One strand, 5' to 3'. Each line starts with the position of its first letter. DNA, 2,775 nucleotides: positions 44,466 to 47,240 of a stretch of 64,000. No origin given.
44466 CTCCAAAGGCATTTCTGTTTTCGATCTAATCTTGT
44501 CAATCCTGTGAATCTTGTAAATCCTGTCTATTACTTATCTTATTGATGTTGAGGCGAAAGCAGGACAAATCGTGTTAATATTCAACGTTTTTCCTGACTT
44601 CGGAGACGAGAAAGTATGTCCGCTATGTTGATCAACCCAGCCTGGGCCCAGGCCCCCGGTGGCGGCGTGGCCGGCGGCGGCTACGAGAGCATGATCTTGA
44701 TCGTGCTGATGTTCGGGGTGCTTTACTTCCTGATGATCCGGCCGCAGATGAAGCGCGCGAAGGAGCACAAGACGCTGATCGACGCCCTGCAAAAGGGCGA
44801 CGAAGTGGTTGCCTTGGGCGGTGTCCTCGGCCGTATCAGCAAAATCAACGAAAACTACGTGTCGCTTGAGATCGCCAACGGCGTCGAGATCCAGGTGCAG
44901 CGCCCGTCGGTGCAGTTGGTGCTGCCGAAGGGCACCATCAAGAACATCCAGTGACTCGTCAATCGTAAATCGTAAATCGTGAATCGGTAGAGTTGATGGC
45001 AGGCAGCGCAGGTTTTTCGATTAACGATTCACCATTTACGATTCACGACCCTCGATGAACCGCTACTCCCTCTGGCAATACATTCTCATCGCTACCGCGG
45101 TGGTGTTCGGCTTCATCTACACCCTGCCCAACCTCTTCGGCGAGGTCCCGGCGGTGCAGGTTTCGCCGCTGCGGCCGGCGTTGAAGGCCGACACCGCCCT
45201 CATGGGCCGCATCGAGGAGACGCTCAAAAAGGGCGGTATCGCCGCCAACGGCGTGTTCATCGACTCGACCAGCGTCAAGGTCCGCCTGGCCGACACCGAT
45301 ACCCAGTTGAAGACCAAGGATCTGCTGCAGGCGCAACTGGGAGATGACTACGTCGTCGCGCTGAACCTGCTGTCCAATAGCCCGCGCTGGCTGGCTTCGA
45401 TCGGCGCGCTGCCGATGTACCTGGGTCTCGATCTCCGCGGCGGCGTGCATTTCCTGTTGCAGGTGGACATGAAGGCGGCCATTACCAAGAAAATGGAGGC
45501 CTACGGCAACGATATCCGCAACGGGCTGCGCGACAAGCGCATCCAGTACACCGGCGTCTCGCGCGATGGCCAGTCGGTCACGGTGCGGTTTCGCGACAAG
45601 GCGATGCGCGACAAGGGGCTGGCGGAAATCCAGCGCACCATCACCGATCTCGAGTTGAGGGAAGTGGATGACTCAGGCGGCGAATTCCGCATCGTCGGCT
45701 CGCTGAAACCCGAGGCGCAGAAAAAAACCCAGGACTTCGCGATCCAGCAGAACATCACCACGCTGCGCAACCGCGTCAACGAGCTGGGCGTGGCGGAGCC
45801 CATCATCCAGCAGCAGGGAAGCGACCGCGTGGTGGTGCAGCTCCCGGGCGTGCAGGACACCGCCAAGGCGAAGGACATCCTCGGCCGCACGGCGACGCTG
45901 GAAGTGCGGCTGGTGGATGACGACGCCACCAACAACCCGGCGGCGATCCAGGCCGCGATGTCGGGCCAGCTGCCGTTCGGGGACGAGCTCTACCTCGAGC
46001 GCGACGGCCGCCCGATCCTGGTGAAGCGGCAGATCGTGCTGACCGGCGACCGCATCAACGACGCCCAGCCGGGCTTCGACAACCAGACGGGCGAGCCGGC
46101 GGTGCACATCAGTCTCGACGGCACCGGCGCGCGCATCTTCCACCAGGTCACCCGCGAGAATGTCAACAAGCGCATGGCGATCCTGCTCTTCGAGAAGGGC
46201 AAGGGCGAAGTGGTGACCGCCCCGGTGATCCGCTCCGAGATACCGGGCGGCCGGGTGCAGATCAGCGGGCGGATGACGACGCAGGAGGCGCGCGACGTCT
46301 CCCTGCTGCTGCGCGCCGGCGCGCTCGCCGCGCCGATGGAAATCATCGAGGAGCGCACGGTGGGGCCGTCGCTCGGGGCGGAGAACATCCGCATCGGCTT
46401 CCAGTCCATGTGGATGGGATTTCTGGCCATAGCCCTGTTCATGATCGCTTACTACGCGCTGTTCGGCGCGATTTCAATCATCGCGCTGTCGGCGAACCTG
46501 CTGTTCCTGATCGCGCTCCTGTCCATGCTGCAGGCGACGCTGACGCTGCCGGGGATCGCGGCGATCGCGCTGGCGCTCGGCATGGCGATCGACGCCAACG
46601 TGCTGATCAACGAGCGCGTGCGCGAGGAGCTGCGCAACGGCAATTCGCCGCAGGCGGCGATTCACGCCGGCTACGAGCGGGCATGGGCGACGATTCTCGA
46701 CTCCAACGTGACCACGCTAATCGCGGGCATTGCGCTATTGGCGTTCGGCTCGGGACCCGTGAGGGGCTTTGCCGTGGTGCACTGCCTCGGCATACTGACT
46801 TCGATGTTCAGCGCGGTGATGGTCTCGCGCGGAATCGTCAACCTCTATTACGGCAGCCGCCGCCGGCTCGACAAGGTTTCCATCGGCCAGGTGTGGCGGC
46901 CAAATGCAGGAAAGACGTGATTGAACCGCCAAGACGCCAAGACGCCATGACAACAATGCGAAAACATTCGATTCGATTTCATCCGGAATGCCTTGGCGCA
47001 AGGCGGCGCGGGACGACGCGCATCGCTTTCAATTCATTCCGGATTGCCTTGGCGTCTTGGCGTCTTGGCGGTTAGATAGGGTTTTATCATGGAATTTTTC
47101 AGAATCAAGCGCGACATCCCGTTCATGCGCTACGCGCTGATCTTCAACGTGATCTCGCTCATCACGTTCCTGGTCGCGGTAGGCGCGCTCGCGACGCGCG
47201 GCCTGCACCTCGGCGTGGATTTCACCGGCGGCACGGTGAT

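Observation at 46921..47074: Second repeat class: 8-10-nt-unit arms with conserved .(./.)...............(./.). termini and locus-specific, compensating interiors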

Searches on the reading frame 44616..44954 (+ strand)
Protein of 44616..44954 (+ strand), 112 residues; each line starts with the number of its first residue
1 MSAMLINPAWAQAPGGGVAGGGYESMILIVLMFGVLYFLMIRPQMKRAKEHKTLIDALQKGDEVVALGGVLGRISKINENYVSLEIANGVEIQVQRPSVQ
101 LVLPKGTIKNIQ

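Call 25: find_encoding_contigs(protein=window:44616-44954:+, flank=6000, max_places=10)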
Protein window:44616-44954:+ (112 aa): no gene with exactly this product is on record in the collection.

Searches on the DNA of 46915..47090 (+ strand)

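Call 54: search_dna_similar(query=window:46915-47090:+, collection=plasmids, mode=distant, max_evalue=0.001, max_rows=10)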
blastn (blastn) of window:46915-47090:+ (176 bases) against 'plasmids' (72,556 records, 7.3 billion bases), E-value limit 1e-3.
No match.
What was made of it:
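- Tried and rejected: Distant blastn found no match (call 54).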
